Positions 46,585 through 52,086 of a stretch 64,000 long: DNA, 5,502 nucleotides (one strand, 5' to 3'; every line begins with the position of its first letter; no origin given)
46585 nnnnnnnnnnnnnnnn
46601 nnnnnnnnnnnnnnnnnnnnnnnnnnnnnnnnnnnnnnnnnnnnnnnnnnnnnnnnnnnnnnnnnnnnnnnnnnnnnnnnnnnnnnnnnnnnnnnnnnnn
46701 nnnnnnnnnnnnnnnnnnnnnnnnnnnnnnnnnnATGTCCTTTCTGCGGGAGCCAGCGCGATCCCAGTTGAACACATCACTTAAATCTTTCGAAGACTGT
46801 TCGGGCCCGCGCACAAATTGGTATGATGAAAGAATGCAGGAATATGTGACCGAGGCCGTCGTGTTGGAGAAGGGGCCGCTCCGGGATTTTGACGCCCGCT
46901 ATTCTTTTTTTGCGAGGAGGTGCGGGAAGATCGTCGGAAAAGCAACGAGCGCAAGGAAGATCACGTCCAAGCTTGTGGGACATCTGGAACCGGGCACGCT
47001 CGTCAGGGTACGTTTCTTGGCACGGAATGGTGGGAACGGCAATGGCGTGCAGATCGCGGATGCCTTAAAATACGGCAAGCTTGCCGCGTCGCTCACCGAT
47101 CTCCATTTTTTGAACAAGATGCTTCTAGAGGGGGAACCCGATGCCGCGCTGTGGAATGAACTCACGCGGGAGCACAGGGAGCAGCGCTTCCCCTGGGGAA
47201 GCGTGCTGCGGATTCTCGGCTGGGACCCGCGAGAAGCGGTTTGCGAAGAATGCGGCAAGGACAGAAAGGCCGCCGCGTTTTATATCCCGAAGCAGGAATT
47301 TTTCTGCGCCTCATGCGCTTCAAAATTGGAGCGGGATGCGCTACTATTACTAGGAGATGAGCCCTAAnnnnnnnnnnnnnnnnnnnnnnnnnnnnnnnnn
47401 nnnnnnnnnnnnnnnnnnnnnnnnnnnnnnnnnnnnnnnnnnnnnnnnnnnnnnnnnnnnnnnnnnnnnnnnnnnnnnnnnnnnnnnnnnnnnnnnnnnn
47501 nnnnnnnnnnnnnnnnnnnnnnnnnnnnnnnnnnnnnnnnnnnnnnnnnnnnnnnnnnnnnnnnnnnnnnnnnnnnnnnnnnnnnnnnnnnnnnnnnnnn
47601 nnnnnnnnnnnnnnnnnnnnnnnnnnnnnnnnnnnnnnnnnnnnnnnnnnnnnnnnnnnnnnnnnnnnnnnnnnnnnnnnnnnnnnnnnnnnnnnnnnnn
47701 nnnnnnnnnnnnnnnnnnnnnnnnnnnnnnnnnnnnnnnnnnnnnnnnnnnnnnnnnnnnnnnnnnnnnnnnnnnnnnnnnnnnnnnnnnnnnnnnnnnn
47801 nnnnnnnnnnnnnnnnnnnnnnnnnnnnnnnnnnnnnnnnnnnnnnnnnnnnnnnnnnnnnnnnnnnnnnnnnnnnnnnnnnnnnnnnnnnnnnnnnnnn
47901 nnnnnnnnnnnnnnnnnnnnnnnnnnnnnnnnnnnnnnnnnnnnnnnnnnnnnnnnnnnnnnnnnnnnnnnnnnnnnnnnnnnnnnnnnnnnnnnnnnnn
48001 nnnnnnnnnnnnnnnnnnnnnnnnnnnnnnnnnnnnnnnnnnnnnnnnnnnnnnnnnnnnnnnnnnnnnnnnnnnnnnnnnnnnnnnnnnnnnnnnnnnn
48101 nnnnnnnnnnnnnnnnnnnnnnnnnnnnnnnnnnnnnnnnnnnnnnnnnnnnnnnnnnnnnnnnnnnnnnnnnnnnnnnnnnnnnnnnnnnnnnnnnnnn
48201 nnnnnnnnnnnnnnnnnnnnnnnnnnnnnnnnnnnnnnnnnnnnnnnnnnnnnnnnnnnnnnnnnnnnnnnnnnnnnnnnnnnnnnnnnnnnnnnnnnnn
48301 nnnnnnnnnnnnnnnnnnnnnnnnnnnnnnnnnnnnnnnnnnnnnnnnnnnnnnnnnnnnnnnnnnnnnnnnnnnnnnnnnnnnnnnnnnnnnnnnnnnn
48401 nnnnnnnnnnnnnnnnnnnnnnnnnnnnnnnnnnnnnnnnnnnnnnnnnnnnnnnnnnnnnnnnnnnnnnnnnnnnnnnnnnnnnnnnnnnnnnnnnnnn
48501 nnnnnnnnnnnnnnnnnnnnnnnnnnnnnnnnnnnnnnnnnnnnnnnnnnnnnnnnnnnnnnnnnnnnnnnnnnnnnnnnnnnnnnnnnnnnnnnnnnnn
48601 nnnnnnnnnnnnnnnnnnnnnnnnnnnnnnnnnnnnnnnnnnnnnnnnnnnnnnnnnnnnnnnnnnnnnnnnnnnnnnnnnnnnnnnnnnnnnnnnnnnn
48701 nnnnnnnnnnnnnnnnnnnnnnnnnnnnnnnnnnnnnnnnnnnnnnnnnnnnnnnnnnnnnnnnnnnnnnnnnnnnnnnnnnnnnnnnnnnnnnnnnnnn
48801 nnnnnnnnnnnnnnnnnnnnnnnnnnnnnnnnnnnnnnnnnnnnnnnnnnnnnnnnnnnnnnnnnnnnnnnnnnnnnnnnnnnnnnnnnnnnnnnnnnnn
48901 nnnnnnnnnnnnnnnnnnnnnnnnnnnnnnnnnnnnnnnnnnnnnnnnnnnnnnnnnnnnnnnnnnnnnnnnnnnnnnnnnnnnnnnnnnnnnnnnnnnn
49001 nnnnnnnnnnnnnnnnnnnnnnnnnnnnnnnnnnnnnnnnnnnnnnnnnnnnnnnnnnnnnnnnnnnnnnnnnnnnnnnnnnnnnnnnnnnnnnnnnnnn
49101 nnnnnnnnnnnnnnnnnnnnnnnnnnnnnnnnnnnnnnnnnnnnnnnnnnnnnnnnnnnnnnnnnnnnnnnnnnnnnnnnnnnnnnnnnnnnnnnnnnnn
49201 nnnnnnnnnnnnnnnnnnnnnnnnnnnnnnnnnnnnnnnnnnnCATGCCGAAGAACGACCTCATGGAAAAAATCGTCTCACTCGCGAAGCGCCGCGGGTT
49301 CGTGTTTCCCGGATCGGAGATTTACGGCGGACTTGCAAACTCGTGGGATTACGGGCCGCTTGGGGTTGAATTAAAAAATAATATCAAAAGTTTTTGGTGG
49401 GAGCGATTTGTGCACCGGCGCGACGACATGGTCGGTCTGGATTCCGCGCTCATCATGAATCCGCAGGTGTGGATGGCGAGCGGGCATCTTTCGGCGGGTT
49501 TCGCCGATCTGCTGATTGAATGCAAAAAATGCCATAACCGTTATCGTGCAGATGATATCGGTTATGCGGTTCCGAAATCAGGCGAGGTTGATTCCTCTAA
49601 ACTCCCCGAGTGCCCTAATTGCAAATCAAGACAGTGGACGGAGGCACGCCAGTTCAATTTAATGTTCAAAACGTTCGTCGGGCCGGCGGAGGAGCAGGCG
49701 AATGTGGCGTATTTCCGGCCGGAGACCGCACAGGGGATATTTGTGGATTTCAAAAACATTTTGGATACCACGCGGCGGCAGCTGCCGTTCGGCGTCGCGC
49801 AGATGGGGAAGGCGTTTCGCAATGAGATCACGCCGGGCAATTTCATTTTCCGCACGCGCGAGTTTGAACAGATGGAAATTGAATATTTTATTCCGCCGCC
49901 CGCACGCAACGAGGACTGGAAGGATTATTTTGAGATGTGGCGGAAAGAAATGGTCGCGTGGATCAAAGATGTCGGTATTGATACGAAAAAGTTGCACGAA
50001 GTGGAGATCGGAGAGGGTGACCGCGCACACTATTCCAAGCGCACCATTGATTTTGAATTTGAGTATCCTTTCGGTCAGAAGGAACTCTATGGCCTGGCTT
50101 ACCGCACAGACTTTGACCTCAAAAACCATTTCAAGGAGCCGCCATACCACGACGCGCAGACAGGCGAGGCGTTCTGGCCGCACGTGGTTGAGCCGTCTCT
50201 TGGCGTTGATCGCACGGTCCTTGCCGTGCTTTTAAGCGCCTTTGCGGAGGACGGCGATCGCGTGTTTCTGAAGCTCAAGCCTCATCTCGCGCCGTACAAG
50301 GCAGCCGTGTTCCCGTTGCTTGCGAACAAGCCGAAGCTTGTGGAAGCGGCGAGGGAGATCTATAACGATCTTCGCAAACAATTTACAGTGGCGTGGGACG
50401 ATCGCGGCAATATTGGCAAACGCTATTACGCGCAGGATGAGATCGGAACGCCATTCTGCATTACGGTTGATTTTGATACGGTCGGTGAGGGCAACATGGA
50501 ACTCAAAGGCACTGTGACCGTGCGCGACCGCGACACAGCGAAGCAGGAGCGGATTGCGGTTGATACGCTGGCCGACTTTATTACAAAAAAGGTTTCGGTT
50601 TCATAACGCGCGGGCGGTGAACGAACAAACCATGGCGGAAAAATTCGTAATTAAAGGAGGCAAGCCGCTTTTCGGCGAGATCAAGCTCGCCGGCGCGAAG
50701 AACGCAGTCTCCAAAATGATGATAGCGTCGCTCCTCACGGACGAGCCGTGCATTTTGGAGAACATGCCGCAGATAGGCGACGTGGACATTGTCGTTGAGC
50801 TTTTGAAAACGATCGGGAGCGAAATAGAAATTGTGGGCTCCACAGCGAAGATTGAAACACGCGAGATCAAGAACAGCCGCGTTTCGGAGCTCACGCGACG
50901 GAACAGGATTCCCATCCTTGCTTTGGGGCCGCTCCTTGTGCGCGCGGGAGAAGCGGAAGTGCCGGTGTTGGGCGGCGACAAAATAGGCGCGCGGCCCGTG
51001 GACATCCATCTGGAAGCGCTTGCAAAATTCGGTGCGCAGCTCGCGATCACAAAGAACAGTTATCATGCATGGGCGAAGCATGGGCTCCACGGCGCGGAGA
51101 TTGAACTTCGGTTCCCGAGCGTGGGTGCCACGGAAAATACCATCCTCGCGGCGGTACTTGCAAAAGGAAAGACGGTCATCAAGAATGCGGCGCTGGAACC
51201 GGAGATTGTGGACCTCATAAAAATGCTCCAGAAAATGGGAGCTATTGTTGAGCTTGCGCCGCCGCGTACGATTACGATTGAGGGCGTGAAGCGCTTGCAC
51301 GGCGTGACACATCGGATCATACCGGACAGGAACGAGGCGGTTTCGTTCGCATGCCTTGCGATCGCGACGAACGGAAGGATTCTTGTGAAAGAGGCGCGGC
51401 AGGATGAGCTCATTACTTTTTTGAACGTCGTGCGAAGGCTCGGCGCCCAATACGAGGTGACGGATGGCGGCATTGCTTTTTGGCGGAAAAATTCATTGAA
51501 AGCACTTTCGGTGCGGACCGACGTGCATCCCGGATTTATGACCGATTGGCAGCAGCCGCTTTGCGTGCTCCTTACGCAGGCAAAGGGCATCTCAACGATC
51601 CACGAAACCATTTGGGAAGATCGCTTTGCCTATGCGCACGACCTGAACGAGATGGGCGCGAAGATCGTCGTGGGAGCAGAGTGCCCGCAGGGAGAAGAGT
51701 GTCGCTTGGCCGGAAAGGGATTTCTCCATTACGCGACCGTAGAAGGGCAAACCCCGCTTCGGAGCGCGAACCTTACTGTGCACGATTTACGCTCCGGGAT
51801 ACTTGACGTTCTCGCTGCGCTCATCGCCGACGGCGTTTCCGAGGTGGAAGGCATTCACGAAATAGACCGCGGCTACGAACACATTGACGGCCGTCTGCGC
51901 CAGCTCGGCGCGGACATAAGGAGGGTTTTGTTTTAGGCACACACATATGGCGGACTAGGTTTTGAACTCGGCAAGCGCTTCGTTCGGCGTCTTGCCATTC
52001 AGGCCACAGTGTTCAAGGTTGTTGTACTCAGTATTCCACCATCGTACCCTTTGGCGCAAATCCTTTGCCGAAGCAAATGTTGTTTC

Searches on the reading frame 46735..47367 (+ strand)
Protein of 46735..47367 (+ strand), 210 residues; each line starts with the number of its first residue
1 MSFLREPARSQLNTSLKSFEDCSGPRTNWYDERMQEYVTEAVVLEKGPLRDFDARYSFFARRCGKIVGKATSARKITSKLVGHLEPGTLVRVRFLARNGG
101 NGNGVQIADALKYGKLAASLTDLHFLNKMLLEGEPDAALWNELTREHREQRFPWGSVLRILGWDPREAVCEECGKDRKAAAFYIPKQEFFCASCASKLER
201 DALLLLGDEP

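Call 49: search_protein_families(library=pfam, proteins=[window:46735-47367:+], max_evalue=0.00001)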
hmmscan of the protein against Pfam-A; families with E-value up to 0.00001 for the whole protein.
window:46735-47367:+ (210 aa): 1 family
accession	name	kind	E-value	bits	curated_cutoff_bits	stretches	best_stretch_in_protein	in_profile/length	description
PF11967.14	RecO_N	-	3.3e-08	33.9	27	1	34-103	1-69/80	Recombination protein O N terminal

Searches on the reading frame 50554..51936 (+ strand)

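Call 49: search_protein_families(library=pfam, proteins=[window:50554-51936:+], max_evalue=0.00001)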
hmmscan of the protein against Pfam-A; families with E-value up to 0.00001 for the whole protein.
window:50554-51936:+ (460 aa): 1 family
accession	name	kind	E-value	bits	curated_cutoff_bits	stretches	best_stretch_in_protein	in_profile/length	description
PF00275.25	EPSP_synthase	-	2.3e-72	244.4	22.8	1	34-445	2-414/417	EPSP synthase (3-phosphoshikimate 1-carboxyvinyltransferase)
